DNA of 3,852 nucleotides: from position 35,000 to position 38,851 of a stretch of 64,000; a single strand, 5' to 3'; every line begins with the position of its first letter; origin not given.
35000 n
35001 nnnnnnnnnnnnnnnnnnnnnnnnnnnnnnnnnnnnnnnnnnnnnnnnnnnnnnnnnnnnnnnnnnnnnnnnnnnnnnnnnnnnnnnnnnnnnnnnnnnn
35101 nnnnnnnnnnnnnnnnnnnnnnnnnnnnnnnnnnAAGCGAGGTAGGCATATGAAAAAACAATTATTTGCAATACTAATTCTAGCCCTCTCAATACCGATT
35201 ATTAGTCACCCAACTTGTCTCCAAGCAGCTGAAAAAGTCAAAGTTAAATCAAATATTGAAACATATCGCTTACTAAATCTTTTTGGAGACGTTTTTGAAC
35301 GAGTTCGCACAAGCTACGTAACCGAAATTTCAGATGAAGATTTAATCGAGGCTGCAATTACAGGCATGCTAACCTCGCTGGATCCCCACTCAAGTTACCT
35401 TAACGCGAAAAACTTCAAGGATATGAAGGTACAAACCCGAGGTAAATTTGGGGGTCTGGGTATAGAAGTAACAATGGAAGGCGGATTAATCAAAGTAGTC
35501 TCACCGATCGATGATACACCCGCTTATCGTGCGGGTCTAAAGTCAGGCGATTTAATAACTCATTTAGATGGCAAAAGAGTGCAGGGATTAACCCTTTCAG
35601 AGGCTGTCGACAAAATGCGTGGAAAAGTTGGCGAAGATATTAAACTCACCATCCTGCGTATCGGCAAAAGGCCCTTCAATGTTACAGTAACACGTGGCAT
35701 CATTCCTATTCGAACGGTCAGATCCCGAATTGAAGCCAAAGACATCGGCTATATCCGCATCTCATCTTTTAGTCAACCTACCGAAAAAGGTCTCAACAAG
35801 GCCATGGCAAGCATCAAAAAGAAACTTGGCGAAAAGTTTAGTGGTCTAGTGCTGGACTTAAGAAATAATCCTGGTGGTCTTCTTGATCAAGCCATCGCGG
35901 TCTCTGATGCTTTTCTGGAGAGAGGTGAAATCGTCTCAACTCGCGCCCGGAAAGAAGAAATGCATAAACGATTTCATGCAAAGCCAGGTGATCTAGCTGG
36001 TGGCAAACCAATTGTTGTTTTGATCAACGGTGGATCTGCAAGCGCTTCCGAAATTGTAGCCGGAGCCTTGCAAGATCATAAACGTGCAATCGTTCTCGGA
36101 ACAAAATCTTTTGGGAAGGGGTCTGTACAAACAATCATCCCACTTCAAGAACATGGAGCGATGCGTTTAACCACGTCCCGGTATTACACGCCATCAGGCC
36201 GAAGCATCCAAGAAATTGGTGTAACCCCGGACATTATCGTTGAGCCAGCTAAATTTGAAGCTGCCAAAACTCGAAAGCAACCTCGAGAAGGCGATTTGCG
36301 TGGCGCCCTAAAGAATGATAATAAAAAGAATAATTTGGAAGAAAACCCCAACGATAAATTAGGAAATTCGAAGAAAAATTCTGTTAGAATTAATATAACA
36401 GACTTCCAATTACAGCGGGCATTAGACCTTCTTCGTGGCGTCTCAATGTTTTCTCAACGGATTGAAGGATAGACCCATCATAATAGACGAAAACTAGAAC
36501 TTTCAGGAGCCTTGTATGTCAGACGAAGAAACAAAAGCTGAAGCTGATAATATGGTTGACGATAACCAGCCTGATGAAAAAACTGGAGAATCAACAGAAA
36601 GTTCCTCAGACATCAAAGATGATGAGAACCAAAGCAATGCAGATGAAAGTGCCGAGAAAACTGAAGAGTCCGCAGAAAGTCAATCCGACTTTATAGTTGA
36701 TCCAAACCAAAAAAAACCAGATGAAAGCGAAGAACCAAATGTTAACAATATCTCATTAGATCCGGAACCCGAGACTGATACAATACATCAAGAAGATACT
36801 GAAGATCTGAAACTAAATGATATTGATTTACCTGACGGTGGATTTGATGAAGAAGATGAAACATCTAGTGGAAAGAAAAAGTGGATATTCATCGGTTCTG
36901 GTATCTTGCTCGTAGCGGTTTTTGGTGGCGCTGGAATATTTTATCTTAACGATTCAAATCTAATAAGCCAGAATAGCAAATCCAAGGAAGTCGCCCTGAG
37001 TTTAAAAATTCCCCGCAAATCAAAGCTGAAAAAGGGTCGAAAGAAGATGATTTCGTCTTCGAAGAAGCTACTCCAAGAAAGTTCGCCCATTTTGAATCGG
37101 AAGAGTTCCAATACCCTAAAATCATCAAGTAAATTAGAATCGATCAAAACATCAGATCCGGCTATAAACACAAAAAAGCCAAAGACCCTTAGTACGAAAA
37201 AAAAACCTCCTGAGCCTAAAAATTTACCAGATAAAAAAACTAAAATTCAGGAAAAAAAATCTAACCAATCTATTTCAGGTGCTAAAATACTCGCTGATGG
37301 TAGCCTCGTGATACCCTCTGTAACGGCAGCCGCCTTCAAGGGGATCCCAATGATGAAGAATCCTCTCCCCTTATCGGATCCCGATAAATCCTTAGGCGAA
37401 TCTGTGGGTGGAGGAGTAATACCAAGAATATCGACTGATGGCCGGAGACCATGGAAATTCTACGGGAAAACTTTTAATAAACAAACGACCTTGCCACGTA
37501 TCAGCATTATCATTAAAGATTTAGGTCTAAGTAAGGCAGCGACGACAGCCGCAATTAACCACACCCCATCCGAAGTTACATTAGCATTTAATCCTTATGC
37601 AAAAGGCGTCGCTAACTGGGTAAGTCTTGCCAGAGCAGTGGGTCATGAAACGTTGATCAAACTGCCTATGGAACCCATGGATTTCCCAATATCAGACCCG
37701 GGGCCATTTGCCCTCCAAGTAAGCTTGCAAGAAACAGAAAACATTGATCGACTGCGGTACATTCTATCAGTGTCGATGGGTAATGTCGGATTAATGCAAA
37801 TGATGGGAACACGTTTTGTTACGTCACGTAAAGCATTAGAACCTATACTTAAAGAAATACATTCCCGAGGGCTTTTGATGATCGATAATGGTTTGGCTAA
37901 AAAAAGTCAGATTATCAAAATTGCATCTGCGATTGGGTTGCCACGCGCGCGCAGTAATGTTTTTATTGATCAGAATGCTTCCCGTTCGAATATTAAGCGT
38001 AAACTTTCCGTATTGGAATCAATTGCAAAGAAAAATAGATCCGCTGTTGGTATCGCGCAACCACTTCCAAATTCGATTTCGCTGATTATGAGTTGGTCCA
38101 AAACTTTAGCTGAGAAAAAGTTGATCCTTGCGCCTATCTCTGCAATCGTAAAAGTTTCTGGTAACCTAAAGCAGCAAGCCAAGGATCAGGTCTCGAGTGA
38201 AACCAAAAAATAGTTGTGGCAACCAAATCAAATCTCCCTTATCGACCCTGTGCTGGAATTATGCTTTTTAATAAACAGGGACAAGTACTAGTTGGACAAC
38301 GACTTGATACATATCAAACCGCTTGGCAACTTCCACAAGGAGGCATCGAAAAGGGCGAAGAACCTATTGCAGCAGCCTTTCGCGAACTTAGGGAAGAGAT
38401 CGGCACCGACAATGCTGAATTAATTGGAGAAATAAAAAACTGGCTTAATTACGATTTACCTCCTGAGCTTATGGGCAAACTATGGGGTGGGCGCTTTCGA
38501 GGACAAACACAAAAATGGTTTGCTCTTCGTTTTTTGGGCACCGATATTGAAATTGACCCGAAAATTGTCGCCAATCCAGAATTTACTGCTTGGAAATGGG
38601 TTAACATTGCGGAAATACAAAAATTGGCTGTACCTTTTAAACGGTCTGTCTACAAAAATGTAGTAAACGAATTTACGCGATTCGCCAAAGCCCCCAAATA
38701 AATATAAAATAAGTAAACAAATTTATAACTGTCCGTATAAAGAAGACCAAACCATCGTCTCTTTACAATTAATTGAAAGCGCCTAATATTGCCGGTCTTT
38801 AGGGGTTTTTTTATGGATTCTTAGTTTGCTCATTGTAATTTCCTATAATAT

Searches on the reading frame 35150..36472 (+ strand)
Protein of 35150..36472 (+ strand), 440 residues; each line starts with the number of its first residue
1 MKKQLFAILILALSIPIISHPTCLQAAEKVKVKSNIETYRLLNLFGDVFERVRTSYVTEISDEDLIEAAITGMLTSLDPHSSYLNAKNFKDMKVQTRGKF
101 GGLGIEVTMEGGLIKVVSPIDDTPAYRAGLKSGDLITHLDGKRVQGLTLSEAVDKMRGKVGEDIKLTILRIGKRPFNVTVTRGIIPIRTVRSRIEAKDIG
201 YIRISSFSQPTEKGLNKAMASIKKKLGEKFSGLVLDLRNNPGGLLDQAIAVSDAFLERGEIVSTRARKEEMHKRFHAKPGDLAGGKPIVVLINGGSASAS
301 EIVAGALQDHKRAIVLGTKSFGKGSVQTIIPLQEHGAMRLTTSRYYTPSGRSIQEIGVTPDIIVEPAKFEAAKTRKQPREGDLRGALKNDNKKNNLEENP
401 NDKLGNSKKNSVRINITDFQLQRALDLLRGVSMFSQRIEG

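Call 86: search_protein_families(library=pfam, proteins=[window:35150-36472:+], max_evalue=0.00001)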
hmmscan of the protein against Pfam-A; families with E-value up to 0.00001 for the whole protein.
window:35150-36472:+ (440 aa): 5 families
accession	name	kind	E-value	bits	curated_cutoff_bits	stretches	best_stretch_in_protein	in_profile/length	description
PF03572.23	Peptidase_S41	-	8.4e-59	198.3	24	1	198-364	1-165/165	Peptidase family S41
PF13180.12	PDZ_2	-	4.1e-13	49.9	27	1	101-174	1-73/80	PDZ domain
PF17820.7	PDZ_6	-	4e-11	42.9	27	1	116-170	2-54/54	PDZ domain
PF00595.29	PDZ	-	9.1e-09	36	23.2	1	97-169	7-81/81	PDZ domain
PF22694.1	CtpB_N-like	-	1.5e-08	35.4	27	1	40-87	36-84/85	Activating protease CtpB N-terminal domain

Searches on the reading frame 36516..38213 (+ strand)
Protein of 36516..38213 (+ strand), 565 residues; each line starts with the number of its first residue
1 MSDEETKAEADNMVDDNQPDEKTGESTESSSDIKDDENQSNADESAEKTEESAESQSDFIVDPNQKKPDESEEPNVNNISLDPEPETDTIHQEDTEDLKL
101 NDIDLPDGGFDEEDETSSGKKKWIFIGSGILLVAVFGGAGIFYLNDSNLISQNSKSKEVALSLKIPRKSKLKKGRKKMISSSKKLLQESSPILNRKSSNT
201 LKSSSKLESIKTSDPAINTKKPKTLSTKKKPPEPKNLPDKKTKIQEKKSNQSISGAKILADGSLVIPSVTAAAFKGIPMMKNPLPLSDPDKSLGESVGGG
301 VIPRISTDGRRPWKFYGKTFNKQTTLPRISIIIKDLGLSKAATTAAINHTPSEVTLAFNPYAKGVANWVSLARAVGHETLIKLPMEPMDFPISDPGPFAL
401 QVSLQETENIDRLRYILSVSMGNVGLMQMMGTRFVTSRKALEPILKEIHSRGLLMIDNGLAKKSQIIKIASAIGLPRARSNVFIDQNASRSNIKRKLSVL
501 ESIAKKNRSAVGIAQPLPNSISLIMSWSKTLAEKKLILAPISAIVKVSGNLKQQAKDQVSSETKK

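Call 86: search_protein_families(library=pfam, proteins=[window:36516-38213:+], max_evalue=0.00001)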
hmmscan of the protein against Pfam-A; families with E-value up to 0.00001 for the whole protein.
window:36516-38213:+ (565 aa): 1 family
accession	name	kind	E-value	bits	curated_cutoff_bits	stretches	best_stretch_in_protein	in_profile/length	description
PF04748.18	Polysacc_deac_2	-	2.1e-54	184.3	27.5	1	331-545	1-212/212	Divergent polysaccharide deacetylase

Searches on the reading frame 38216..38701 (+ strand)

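Call 86: search_protein_families(library=pfam, proteins=[window:38216-38701:+], max_evalue=0.00001)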
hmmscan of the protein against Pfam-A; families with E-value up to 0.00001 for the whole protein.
window:38216-38701:+ (161 aa): 2 families
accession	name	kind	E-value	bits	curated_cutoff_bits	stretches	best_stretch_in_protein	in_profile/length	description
PF00293.34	NUDIX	-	2.7e-24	86.1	21.1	1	9-148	2-133/134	NUDIX domain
PF14815.12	NUDIX_4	-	4.4e-06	26.9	35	0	16-67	4-54/113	NUDIX domain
